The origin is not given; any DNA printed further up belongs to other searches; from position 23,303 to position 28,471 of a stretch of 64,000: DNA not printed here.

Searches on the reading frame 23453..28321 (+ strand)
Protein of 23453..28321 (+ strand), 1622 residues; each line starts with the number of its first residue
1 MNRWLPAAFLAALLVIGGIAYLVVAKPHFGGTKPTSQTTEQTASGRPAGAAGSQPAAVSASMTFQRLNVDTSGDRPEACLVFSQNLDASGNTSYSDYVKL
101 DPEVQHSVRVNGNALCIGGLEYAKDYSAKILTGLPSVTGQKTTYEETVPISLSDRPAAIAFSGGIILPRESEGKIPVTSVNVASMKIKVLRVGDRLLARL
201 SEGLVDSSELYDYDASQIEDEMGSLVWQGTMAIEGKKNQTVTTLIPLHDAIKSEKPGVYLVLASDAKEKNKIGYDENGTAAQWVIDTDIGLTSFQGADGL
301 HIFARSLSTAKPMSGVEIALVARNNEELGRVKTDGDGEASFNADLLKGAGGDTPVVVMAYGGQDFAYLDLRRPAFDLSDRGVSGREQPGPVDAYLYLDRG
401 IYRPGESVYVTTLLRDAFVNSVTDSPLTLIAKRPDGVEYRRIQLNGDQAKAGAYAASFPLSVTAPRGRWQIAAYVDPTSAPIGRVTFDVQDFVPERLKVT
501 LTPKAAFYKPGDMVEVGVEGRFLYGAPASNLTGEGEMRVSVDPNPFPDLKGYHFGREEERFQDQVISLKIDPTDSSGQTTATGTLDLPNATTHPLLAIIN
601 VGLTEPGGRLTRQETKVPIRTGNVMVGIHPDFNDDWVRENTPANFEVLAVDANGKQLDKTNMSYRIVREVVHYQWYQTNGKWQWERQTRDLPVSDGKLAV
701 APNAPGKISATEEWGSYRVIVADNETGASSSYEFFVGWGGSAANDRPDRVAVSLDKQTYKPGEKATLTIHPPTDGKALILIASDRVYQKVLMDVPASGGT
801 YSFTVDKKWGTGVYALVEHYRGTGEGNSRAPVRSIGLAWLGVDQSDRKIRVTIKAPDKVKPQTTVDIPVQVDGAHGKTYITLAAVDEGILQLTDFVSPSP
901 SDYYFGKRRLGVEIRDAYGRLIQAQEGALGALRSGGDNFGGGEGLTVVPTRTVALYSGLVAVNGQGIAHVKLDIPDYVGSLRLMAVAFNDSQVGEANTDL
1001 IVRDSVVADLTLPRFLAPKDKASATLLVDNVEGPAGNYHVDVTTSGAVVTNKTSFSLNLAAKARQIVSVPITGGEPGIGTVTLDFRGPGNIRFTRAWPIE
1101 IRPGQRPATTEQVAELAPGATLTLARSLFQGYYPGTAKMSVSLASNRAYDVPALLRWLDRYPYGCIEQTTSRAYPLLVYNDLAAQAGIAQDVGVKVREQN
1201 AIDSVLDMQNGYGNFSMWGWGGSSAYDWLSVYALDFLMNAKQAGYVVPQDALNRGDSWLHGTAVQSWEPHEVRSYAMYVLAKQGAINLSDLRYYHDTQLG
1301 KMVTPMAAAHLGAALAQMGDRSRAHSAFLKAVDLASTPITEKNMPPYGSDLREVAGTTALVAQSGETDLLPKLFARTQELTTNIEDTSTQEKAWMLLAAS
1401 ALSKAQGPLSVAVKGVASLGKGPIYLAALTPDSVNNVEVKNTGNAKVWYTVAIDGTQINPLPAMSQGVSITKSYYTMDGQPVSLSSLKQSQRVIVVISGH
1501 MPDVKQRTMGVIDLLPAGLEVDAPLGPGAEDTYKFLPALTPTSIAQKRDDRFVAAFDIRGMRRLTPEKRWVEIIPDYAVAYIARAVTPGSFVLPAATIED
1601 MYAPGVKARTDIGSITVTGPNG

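Call 71: search_protein_families(library=pfam, proteins=[window:23453-28321:+], max_evalue=0.00001)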
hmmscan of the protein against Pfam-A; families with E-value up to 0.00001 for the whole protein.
window:23453-28321:+ (1622 aa): 8 families
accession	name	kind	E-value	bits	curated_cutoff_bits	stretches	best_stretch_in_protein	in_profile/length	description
PF17962.7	bMG6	-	2.7e-31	108.5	23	1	627-738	1-112/112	Bacterial macroglobulin domain 6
PF11974.14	bMG3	-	6.9e-31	106.7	34.9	1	287-386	2-102/103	Bacterial alpha-2-macroglobulin MG3 domain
PF17972.7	bMG5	-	1.2e-25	90.8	26.5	1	495-617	1-123/127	Bacterial Alpha-2-macroglobulin MG5 domain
PF07703.20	A2M_BRD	-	1.3e-24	87.5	22.7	1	751-892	2-140/140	Alpha-2-macroglobulin bait region domain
PF01835.25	MG2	-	3.6e-24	85.4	32.8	1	392-489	1-96/96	MG2 domain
PF17973.7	bMG10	-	4.3e-16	59.7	26.2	1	1467-1604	1-130/131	Bacterial Alpha-2-macroglobulin MG10 domain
PF21142.3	A2M_bMG2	-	2.8e-14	53.5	25.5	1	162-264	4-105/119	Bacterial alpha-2 macroglobulin MG2 domain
PF00207.28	A2M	-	3.3e-07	30.5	21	1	963-1037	11-87/92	Alpha-2-macroglobulin family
